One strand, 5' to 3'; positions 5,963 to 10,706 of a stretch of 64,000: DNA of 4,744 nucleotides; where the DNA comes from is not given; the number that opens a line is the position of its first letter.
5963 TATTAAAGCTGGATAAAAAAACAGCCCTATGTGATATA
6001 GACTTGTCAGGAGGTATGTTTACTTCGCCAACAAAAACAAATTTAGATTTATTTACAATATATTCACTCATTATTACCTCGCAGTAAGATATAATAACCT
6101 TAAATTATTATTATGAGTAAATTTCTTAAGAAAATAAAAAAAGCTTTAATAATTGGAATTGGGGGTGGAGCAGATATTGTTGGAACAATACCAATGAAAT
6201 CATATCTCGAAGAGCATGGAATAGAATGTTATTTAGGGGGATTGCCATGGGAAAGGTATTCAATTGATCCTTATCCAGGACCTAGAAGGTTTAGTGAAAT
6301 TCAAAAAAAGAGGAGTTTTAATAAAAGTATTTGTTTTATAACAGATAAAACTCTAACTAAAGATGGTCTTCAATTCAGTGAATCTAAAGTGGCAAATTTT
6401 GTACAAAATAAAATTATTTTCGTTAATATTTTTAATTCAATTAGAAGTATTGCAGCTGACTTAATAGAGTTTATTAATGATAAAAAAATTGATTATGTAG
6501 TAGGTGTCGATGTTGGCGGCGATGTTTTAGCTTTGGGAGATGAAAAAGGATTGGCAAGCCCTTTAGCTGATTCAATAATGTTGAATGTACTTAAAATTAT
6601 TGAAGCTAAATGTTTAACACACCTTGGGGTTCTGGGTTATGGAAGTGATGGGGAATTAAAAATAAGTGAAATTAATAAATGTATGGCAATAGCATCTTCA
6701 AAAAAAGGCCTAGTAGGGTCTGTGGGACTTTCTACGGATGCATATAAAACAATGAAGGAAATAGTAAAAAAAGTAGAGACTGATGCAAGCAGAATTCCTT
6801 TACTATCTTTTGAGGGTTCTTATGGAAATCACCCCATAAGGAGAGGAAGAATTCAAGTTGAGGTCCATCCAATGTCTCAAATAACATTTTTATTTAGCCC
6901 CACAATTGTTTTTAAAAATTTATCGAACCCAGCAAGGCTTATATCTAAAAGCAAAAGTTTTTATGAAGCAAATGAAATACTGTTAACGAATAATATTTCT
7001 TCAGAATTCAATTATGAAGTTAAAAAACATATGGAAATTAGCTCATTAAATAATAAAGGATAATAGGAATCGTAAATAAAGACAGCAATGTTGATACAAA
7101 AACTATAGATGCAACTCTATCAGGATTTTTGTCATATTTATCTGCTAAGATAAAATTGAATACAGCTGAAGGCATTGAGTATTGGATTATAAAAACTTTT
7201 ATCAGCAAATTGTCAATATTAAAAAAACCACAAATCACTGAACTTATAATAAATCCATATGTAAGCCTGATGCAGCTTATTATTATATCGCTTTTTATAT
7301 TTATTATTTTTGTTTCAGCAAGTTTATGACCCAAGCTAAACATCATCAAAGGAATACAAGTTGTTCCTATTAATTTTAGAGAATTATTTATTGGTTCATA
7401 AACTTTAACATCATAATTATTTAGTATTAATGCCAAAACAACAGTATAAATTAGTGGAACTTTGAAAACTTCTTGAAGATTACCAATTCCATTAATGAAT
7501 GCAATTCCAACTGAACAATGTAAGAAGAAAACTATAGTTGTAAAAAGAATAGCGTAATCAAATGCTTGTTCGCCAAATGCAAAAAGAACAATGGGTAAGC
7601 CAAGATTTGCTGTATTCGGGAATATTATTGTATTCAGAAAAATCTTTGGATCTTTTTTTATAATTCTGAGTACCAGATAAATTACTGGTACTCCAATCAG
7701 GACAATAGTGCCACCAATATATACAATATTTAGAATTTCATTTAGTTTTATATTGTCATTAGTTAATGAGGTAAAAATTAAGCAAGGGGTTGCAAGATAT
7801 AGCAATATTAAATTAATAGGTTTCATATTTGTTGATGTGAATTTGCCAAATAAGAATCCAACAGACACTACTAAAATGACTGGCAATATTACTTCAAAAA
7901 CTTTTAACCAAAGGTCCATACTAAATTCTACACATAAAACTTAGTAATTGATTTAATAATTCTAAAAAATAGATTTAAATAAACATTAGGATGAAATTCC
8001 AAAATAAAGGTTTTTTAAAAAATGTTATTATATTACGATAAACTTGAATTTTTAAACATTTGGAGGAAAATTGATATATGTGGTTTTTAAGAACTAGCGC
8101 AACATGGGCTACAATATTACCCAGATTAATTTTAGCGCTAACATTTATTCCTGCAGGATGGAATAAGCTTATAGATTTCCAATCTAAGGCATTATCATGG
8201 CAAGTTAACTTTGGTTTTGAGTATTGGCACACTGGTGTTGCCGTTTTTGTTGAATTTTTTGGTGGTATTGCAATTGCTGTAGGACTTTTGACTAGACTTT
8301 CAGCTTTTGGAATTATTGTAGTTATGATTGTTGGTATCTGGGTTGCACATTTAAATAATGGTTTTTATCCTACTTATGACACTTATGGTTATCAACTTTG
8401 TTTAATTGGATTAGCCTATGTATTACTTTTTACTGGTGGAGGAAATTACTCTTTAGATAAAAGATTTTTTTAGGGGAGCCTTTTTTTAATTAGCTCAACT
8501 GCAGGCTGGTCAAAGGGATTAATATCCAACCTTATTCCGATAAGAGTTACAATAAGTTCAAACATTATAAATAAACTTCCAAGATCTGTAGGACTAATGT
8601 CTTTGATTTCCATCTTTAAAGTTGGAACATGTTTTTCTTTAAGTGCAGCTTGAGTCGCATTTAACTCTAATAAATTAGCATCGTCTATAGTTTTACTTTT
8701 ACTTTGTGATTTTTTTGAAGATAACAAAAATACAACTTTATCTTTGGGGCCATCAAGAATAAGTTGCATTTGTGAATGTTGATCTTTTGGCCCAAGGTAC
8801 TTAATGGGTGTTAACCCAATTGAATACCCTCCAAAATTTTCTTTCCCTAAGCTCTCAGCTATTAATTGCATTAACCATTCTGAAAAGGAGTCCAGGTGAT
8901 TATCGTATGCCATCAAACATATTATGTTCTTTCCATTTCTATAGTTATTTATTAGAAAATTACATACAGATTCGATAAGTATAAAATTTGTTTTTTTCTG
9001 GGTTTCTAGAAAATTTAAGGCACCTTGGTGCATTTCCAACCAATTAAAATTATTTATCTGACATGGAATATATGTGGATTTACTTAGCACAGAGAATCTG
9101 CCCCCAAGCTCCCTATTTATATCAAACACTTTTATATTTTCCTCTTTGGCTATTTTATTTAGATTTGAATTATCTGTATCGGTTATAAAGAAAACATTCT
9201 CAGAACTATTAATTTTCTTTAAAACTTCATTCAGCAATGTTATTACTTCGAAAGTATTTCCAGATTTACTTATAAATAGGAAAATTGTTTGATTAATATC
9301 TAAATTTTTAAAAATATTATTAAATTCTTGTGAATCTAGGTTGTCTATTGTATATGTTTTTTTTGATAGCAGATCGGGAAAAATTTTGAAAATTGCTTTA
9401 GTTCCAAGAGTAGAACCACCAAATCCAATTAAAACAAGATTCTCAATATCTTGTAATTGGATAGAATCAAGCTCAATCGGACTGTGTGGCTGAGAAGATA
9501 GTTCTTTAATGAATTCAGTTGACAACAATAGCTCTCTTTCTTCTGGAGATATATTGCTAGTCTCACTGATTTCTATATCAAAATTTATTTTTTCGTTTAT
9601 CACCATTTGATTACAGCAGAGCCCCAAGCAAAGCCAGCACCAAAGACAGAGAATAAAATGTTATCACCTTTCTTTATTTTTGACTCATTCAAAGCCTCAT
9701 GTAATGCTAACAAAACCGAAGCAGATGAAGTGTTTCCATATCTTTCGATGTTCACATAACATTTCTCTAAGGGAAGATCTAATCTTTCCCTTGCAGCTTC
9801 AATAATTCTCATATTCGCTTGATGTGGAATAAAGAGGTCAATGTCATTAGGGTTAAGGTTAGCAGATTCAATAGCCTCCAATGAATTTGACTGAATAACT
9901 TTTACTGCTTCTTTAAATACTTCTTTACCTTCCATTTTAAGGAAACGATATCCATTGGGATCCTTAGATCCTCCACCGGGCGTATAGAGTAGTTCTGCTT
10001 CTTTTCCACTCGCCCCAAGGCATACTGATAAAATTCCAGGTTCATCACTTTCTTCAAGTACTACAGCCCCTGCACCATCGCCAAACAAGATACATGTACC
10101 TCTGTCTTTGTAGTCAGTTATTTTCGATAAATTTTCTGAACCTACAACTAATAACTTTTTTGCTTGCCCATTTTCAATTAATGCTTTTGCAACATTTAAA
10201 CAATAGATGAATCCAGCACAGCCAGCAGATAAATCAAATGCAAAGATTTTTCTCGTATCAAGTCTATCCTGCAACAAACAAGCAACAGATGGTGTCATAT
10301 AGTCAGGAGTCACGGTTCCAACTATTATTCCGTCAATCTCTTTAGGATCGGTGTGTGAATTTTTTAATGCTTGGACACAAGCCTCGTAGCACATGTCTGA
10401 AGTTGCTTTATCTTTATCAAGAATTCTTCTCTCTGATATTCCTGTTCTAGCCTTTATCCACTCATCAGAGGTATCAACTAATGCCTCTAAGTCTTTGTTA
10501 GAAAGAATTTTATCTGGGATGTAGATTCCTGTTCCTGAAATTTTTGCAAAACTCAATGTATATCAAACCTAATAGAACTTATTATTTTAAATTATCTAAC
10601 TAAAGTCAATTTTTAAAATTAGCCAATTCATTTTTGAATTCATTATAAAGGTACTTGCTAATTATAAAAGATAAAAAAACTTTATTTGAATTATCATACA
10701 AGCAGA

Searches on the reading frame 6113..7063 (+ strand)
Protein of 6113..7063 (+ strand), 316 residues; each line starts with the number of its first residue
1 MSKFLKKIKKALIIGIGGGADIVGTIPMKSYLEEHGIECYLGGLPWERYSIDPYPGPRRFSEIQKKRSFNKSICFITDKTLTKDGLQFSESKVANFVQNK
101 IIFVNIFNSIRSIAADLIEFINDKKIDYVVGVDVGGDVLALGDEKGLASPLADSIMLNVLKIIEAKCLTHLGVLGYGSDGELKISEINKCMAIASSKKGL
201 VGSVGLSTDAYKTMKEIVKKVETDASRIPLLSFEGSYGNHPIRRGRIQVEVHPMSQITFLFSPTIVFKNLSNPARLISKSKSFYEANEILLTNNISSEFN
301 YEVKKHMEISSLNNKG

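Call 66: search_protein_families(library=pfam, proteins=[window:6113-7063:+], max_evalue=1e-8)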
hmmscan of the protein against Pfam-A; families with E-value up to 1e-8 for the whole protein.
window:6113-7063:+ (316 aa): 1 family
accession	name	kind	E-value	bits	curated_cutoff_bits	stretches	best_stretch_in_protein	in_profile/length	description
PF06626.17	DUF1152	-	9.2e-81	271.8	27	1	12-304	1-293/295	Protein of unknown function (DUF1152)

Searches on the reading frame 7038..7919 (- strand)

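Call 66: search_protein_families(library=pfam, proteins=[window:7038-7919:-], max_evalue=1e-8)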
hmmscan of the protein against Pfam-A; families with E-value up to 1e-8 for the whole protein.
window:7038-7919:- (293 aa): 1 family
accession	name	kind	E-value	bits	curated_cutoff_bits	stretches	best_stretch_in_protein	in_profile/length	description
PF03547.23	Mem_trans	-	2.8e-34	118.7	25.7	2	151-287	200-342/343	Membrane transport protein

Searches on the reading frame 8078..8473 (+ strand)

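Call 50: search_protein_families(library=pfam, proteins=[window:8078-8473:+], max_evalue=0.0001)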
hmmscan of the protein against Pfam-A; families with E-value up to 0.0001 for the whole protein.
window:8078-8473:+ (131 aa): 2 families
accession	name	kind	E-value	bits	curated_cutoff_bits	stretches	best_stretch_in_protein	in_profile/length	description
PF07681.17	DoxX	-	1.2e-15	58.3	23.6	1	14-91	4-84/85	DoxX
PF04173.18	DoxD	-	3.4e-06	27.5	22.7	1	50-128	66-142/167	TQO small subunit DoxD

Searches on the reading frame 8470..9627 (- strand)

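Call 66: search_protein_families(library=pfam, proteins=[window:8470-9627:-], max_evalue=1e-8)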
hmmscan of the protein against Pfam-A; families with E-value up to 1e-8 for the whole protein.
window:8470-9627:- (385 aa): 1 family
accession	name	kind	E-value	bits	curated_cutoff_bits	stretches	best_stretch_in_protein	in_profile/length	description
PF00342.24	PGI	-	2.1e-23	83.2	22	1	59-316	94-367/486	Phosphoglucose isomerase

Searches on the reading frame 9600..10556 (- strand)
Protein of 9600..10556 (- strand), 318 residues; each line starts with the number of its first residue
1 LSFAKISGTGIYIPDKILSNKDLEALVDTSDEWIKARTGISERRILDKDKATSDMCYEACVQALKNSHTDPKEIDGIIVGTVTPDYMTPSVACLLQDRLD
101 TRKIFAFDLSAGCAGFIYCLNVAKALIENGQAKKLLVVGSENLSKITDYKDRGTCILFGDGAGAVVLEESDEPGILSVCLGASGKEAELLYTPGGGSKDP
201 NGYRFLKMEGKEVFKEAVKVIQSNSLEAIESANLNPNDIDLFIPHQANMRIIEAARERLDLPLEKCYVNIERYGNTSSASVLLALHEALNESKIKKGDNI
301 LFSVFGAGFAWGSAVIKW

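Call 66: search_protein_families(library=pfam, proteins=[window:9600-10556:-], max_evalue=1e-8)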
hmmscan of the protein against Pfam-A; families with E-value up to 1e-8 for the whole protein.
window:9600-10556:- (318 aa): 2 families
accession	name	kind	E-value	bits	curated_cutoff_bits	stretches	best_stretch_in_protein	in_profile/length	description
PF08541.16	ACP_syn_III_C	-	2.5e-36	124.1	26.6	1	230-318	2-90/90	3-Oxoacyl-[acyl-carrier-protein (ACP)] synthase III C terminal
PF08545.16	ACP_syn_III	-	3.6e-31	107.3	24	1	107-184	1-80/80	3-Oxoacyl-[acyl-carrier-protein (ACP)] synthase III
